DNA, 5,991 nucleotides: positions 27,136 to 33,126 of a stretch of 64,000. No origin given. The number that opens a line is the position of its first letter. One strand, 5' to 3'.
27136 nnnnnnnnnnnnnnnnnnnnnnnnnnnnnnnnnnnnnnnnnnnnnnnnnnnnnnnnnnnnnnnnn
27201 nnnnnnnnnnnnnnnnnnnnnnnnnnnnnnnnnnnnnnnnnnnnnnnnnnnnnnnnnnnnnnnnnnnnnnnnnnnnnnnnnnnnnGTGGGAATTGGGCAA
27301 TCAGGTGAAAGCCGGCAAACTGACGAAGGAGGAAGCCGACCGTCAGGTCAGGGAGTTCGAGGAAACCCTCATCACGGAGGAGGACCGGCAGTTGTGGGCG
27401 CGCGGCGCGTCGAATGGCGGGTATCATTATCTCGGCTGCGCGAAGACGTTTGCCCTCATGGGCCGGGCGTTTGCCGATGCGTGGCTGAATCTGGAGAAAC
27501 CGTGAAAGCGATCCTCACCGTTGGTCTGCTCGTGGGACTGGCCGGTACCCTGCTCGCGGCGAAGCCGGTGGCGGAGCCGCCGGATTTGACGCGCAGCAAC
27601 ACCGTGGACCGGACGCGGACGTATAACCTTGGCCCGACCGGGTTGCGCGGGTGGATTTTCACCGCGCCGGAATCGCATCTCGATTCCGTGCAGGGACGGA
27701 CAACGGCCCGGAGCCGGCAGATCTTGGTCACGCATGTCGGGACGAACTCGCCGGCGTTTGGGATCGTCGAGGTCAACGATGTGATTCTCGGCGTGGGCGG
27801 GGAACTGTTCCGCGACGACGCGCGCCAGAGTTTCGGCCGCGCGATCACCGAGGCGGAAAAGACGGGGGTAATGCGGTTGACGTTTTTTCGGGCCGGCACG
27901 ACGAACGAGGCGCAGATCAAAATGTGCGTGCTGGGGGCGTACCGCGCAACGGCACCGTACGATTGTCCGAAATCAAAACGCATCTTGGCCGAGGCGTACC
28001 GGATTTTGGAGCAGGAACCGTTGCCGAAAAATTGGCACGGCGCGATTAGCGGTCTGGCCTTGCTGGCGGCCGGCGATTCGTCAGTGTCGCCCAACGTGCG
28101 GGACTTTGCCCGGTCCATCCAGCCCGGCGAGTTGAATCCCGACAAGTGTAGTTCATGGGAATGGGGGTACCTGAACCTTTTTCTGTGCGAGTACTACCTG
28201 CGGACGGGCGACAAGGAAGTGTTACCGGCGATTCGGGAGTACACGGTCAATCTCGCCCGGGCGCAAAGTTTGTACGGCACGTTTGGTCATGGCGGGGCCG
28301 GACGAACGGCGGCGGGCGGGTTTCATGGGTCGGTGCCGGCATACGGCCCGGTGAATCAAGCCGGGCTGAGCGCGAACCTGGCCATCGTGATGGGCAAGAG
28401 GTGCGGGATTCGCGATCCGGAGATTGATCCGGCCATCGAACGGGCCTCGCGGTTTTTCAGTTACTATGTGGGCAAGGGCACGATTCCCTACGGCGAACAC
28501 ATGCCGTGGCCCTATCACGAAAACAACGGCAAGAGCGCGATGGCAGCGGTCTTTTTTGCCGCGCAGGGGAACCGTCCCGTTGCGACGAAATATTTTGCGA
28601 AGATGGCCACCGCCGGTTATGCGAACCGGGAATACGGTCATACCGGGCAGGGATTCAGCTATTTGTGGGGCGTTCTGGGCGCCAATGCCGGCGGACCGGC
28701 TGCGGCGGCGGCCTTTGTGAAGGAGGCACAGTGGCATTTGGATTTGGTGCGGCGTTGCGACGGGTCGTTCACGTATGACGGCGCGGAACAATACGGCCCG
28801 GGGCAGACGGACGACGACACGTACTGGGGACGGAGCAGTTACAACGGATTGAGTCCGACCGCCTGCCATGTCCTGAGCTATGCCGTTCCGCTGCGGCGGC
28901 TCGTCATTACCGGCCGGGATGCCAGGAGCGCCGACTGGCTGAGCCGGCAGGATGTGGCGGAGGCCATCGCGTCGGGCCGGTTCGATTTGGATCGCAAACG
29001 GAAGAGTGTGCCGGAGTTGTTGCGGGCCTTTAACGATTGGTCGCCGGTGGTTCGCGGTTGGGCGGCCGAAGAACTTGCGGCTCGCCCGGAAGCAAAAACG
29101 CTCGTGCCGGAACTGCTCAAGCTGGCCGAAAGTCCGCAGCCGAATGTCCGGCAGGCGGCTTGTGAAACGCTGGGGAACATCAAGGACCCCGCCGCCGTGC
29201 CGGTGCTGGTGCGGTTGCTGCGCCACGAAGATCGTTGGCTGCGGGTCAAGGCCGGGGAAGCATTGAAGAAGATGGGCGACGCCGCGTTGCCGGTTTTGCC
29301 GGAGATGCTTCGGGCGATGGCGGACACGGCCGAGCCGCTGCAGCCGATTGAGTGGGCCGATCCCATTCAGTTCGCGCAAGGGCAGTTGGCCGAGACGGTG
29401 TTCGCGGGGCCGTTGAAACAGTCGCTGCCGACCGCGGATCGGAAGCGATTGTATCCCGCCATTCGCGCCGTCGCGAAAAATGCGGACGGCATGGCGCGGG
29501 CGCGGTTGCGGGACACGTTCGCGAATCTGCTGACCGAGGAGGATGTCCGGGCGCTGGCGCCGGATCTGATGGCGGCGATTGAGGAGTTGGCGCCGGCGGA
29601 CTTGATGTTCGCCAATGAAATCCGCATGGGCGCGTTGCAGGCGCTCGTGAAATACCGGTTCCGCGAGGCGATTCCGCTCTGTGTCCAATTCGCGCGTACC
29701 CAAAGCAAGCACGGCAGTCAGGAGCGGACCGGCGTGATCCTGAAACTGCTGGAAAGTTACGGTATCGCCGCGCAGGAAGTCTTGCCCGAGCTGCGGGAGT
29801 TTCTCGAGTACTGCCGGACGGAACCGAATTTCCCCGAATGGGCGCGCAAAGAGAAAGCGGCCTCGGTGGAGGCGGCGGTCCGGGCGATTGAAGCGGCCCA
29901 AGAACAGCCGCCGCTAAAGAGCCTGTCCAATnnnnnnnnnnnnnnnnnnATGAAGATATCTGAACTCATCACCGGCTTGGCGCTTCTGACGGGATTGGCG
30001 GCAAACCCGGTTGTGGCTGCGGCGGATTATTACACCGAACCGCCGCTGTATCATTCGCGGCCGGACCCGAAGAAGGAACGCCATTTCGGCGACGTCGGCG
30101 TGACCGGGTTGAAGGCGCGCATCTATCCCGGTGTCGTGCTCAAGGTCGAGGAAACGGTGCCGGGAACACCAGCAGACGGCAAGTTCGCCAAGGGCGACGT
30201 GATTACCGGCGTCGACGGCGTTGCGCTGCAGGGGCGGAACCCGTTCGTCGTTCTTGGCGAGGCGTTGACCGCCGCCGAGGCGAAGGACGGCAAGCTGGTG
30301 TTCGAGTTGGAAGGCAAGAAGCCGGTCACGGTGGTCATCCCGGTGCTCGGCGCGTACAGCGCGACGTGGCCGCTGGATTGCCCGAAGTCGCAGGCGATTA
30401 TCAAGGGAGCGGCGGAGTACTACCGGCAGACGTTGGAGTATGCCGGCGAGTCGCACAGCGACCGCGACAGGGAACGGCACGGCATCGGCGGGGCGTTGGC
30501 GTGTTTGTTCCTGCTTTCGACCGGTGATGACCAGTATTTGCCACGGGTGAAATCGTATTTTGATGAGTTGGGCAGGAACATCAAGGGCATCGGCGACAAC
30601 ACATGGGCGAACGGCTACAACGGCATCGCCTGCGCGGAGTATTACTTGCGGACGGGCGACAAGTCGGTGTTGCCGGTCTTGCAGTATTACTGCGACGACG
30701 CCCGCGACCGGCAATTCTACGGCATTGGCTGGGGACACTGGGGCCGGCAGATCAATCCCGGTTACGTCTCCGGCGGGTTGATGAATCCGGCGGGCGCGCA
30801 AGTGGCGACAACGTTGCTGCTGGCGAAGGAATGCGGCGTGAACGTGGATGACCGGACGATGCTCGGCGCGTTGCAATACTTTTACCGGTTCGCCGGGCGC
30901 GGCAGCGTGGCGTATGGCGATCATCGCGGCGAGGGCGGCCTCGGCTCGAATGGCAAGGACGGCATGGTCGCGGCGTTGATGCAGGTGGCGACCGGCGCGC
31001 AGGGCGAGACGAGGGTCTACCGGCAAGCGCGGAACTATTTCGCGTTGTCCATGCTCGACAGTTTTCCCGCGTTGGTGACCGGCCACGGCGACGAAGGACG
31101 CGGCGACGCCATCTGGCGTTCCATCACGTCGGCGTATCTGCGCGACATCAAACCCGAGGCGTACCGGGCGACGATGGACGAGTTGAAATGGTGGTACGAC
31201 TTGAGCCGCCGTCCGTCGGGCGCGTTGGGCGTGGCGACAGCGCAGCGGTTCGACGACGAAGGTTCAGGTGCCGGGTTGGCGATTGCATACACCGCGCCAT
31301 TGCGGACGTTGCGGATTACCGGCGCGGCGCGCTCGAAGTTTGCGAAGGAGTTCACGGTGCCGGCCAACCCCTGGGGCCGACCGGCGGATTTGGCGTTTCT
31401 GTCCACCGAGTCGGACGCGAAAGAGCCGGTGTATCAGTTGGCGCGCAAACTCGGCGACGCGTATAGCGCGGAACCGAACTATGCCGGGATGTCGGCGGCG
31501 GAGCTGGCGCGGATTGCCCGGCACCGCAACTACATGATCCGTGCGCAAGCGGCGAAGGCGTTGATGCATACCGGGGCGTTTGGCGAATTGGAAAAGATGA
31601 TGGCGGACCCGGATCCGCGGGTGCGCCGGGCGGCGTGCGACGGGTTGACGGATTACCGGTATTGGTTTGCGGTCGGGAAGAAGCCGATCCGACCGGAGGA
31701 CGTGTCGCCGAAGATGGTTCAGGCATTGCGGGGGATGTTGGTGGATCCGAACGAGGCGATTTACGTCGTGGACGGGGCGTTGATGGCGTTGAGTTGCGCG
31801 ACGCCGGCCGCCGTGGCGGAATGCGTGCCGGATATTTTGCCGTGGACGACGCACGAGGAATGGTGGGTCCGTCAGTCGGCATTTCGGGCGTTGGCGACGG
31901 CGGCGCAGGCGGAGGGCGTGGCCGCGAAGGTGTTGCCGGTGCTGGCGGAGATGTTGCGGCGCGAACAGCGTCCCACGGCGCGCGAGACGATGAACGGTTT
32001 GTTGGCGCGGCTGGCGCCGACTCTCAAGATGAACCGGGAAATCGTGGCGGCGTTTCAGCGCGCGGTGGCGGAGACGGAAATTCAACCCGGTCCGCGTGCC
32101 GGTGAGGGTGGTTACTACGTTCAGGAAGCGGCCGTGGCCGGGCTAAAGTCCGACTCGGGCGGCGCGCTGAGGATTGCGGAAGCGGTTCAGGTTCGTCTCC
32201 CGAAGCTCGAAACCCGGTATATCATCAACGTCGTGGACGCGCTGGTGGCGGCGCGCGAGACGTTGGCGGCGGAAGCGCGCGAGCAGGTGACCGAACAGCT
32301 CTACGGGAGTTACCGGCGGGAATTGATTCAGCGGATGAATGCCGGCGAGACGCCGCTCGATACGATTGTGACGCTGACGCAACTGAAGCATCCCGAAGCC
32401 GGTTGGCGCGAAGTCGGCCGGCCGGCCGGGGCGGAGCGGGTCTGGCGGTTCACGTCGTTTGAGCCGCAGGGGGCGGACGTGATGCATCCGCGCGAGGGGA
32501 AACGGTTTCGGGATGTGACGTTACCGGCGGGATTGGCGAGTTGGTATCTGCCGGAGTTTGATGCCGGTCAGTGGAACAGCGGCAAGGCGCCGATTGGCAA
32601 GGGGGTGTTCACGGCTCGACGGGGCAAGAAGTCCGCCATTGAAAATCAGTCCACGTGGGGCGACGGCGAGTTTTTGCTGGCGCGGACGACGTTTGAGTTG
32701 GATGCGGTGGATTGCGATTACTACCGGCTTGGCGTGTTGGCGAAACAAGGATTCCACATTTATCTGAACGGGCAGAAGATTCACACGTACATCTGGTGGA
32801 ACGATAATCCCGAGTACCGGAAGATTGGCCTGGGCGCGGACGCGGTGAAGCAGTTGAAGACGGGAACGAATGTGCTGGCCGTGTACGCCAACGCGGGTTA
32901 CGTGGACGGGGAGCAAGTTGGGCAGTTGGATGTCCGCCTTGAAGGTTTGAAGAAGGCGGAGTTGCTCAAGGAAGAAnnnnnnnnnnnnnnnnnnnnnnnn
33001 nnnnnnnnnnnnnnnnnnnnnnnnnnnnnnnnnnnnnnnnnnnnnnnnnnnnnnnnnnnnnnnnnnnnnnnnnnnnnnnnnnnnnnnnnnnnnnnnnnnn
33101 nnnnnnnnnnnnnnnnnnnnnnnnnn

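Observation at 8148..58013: Locus composition points to a fucoidan-like (sulfated, acetylated fucan) degradation island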

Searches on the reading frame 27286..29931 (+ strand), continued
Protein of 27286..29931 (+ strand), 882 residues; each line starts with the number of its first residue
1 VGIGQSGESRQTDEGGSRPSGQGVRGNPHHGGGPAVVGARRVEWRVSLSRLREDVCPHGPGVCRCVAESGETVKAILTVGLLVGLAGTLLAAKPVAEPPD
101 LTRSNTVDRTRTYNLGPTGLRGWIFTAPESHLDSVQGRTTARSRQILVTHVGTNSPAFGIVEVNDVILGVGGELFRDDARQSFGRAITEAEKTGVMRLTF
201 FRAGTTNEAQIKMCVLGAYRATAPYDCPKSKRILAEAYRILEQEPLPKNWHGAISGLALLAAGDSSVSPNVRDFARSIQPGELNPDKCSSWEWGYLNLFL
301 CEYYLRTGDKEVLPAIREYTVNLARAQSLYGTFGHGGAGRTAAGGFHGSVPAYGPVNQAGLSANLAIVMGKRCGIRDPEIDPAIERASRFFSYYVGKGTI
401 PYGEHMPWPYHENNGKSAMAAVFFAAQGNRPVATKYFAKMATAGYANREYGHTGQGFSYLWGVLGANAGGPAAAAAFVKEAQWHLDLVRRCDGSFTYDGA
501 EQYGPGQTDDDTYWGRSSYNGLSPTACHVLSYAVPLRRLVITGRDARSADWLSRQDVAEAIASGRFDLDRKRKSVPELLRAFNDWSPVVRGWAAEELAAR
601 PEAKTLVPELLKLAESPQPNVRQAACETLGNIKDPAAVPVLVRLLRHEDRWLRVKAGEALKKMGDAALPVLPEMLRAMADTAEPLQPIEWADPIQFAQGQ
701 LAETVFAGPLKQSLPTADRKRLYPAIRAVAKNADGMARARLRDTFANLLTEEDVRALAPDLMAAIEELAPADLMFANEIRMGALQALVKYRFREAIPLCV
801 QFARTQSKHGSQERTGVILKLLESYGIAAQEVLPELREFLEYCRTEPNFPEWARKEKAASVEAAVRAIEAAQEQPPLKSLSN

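Call 53: search_protein_families(library=pfam, alignment_id=A3, max_evalue=0.00001)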
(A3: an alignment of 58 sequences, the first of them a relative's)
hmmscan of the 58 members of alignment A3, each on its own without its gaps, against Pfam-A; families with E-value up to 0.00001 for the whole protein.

A. member 1, L003:12470-13453:+ (328 aa): 1 family
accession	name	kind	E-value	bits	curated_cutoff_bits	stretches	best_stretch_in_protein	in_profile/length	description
PF03629.24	SASA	-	4.5e-25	89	24.8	1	26-263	2-186/226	Carbohydrate esterase, sialic acid-specific acetylesterase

B. families by the number of members that match (of 58 scanned): 70 families (the first 25 are shown)
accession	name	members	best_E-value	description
PF03629.24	SASA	10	1.3e-56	Carbohydrate esterase, sialic acid-specific acetylesterase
PF13385.13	Laminin_G_3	6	2.9e-19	Concanavalin A-like lectin/glucanases superfamily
PF10102.14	DUF2341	6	1.7e-15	Domain of unknown function (DUF2341)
PF17389.8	Bac_rhamnosid6H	4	4.2e-100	Bacterial alpha-L-rhamnosidase 6 hairpin glycosidase domain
PF00884.28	Sulfatase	3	1.7e-59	Sulfatase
PF17390.7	Bac_rhamnosid_C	3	1.5e-25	Bacterial alpha-L-rhamnosidase C-terminal domain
PF00754.31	F5_F8_type_C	3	7.8e-16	F5/8 type C domain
PF16347.10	SGSH_C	3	5.1e-15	N-sulphoglucosamine sulphohydrolase, C-terminal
PF22633.2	F5_F8_type_C_2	3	1.1e-12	NedA-like, galactose-binding domain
PF01663.27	Phosphodiest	3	1.3e-09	Type I phosphodiesterase / nucleotide pyrophosphatase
PF08531.16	Bac_rhamnosid_N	2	8.1e-51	Alpha-L-rhamnosidase N-terminal domain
PF25788.1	Ig_Rha78A_N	2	1.1e-33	Rha78A-like, N-terminal immunoglobulin domain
PF05592.18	Bac_rhamnosid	2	1.4e-30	Bacterial alpha-L-rhamnosidase concanavalin-like domain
PF12833.13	HTH_18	2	1.3e-20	Helix-turn-helix domain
PF00165.29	HTH_AraC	2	3.6e-12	Bacterial regulatory helix-turn-helix proteins, AraC family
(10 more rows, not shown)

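Call 85: fold_search(model_id=the predicted structure, library=pdb)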
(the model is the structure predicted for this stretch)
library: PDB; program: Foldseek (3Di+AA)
matches with E <= 10: 1176; with E <= 0.001: 65
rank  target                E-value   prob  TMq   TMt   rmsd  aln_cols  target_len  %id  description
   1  9mf5_A                5.7e-05  1.00  0.26  0.34  18.9       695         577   11  CryoEM structure of the Protein Phosphatase 2A (Abeta-B56gamma-Calpha) holoenzyme complex (released 2025-07-09)
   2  2npp_A                6.0e-05  1.00  0.24  0.32  20.6       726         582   11  Structure of the Protein Phosphatase 2A Holoenzyme (released 2006-12-12)
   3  4rv1_C                6.2e-05  1.00  0.21  0.33  10.9       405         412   17  Crystal Structure of Engineered Protein. Northeast Structural Genomics Consortium (NESG) Target OR497. (released 2014-12-10)
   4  1b3u_A                8.9e-05  1.00  0.20  0.26  23.4       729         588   11  CRYSTAL STRUCTURE OF CONSTANT REGULATORY DOMAIN OF HUMAN PP2A, PR65ALPHA (released 1999-04-12)
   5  4rv1_A                1.8e-04  1.00  0.20  0.32  11.5       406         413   17  Crystal Structure of Engineered Protein. Northeast Structural Genomics Consortium (NESG) Target OR497. (released 2014-12-10)
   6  8ru3_A                2.1e-04  1.00  0.18  0.25  23.4       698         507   12  Crystal structure of beta-catenin in complex with alpha-helical peptide inhibitor (released 2024-09-04)
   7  4oo6_A                2.3e-04  1.00  0.21  0.21  22.6       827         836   12  Crystal structure of human KAP-beta2 bound to the NLS of HCC1 (Hepato Cellular Carcinoma protein 1) (released 2014-02-12)
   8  6fsq                  2.4e-04  1.00  0.16  0.29  13.8       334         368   18  Structure of A3_bGFPD, an artificial bi-domain protein based on two different alphaRep domains : A3 and a GFP binding do (released 2018-08-08)
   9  1jdh_A                2.4e-04  1.00  0.21  0.29  22.1       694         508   14  CRYSTAL STRUCTURE OF BETA-CATENIN AND HTCF-4 (released 2001-12-05)
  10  7evn_C                2.4e-04  1.00  0.19  0.19  22.4       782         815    9  The cryo-EM structure of the DDX42-SF3b complex (released 2022-08-03)
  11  5mfl_C                2.7e-04  1.00  0.21  0.41   8.5       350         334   17  Designed armadillo repeat protein (KR)5_GS10_YIIIM6AII (released 2017-09-13)
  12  7uwo_A                2.8e-04  1.00  0.21  0.30  22.4       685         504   12  Structure of beta-catenin in complex with FP05874, a Helicon Polypeptide (released 2022-12-28)
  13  1th1_A                3.1e-04  1.00  0.21  0.29  22.7       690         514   13  Beta-catenin in complex with a phosphorylated APC 20aa repeat fragment (released 2004-09-07)
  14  2pf4_B                3.3e-04  0.99  0.16  0.20  22.5       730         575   10  Crystal structure of the full-length simian virus 40 small t antigen complexed with the protein phosphatase 2A Aalpha  (released 2007-08-07)
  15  8j07_T                3.5e-04  1.00  0.24  0.49   8.2       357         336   12  96nm repeat of human respiratory doublet microtubule and associated axonemal complexes (released 2023-07-26)
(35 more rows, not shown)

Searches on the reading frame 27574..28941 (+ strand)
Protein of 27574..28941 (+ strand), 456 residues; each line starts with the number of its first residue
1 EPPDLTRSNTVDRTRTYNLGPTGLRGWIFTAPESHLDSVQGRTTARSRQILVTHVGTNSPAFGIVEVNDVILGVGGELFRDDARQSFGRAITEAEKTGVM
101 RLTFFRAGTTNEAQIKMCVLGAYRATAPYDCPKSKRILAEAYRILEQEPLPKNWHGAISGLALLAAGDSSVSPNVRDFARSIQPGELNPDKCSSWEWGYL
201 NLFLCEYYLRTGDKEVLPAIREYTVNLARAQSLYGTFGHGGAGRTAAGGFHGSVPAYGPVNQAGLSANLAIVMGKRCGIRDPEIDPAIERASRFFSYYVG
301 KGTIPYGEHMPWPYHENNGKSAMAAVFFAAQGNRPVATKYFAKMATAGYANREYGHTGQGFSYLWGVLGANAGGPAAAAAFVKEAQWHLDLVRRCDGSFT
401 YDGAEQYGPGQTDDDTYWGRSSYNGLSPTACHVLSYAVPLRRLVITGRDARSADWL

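Call 75: search_protein_representatives(alignment_id=A5)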
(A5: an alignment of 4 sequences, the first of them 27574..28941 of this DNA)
Query: 4 sequences, 442 profile positions. Proteins with E-value up to 0.001 (for the whole library): 2489; up to 1e-10: 1685; up to 1e-30: 853. The best 150 are listed.
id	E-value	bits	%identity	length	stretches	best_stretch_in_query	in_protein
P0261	1.9e-156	537.6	-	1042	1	3-441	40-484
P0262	4.3e-154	529.8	-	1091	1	2-440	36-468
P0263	5.0e-151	519.7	-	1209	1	1-441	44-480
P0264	2.4e-143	494.4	-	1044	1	2-441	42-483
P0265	6.3e-142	489.8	-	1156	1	3-441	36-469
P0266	3.3e-138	477.5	-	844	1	2-437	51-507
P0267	1.6e-137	475.2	-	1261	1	5-441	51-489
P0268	3.9e-136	470.7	-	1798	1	3-434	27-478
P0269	2.7e-135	467.9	-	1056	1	4-441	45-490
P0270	8.5e-135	466.3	-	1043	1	2-441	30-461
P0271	9.6e-135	466.1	-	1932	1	15-441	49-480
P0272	1.4e-131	455.7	-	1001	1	1-441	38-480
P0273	2.7e-131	454.7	-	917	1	10-441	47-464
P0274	6.9e-131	453.4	-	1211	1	3-441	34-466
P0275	8.0e-130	449.9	-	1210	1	2-440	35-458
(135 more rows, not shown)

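Call 77: search_protein_families(library=pfam, alignment_id=A6, max_evalue=0.00001)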
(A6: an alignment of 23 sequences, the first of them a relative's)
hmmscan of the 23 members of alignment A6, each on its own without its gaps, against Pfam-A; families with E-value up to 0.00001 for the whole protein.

A. member 1, P0268 (1798 aa): 6 families
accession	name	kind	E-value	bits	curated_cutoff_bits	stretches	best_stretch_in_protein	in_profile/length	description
PF19805.5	DUF6288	-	5.4e-129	431.3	26.3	1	72-477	1-402/402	Family of unknown function (DUF6288)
PF13646.12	HEAT_2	-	1.7e-20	73.5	27.7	2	510-593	3-87/88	HEAT repeats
PF13385.13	Laminin_G_3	-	2.5e-18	67.1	27.6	1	1008-1139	16-150/151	Concanavalin A-like lectin/glucanases superfamily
PF10102.14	DUF2341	-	9.9e-17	61.6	23.4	1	882-947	1-66/84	Domain of unknown function (DUF2341)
PF03629.24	SASA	-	1.4e-12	48.2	24.8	1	1508-1674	69-218/226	Carbohydrate esterase, sialic acid-specific acetylesterase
PF03130.22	HEAT_PBS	-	4.1e-07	30.3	20.9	0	555-579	2-26/27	PBS lyase HEAT-like repeat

B. families by the number of members that match (of 23 scanned): 38 families (the first 25 are shown)
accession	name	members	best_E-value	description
PF19805.5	DUF6288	23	1.8e-140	Family of unknown function (DUF6288)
PF13646.12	HEAT_2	19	1.7e-20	HEAT repeats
PF17963.7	Big_9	13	5.3e-94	Bacterial Ig domain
PF17892.7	Cadherin_5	10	2.7e-45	Cadherin-like domain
PF13385.13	Laminin_G_3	8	3.5e-69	Concanavalin A-like lectin/glucanases superfamily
PF07691.17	PA14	7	2.3e-28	PA14 domain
PF12951.13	PATR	7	7.1e-27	Passenger-associated-transport-repeat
PF22352.2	K319L-like_PKD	6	2.5e-13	K319L-like, PKD domain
PF17803.7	Cadherin_4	4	2.7e-63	Bacterial cadherin-like domain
PF16640.11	Big_3_5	4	1.9e-43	Bacterial Ig-like domain (group 3)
PF03629.24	SASA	4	1.5e-21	Carbohydrate esterase, sialic acid-specific acetylesterase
PF00595.29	PDZ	4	1.1e-07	PDZ domain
PF18657.6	YDG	3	5.6e-35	YDG domain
PF00041.27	fn3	3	2.8e-21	Fibronectin type III domain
PF18676.6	MBG_2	3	5.8e-15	MBG domain (YGX type)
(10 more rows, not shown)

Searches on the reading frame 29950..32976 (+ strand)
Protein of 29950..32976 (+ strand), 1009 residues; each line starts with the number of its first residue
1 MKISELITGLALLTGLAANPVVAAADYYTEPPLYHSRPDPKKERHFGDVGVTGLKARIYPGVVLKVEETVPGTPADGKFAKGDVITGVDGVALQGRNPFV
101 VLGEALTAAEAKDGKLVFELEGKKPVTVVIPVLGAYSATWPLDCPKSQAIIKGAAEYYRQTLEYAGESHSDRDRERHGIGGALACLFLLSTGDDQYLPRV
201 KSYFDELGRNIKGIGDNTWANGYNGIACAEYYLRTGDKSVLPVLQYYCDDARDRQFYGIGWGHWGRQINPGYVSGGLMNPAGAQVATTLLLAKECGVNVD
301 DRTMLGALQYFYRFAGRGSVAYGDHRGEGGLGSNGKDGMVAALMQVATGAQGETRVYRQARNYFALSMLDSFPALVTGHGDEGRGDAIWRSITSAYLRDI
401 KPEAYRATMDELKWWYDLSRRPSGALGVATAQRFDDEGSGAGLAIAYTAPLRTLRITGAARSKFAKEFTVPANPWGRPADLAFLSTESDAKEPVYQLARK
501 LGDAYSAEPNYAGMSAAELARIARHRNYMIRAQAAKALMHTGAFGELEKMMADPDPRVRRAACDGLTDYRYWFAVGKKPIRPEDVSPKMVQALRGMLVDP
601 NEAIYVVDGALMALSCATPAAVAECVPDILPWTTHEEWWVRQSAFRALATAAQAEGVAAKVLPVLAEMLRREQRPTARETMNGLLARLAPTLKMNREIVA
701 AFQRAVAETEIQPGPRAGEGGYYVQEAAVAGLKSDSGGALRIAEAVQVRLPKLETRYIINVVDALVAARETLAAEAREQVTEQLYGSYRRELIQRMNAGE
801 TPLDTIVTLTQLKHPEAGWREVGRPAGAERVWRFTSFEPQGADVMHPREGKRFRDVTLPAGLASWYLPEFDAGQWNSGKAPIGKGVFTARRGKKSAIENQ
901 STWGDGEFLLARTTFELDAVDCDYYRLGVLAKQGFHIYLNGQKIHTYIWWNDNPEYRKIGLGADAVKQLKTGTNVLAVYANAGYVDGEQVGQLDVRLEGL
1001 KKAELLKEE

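Call 5: search_protein_families(library=pfam, proteins=[window:29950-32976:+], max_evalue=0.001)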
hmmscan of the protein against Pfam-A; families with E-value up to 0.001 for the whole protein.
window:29950-32976:+ (1009 aa): 4 families
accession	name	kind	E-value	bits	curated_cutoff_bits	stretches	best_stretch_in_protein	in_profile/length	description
PF19805.5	DUF6288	-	4.3e-111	372.3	26.3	1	63-459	2-402/402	Family of unknown function (DUF6288)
PF13646.12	HEAT_2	-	6.3e-12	46.1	27.7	2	520-603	5-77/88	HEAT repeats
PF02985.28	HEAT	-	5.5e-09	35.9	23.5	0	547-567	5-25/31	HEAT repeat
PF13513.12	HEAT_EZ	-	4.6e-05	24.3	27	0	537-566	23-52/55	HEAT-like repeat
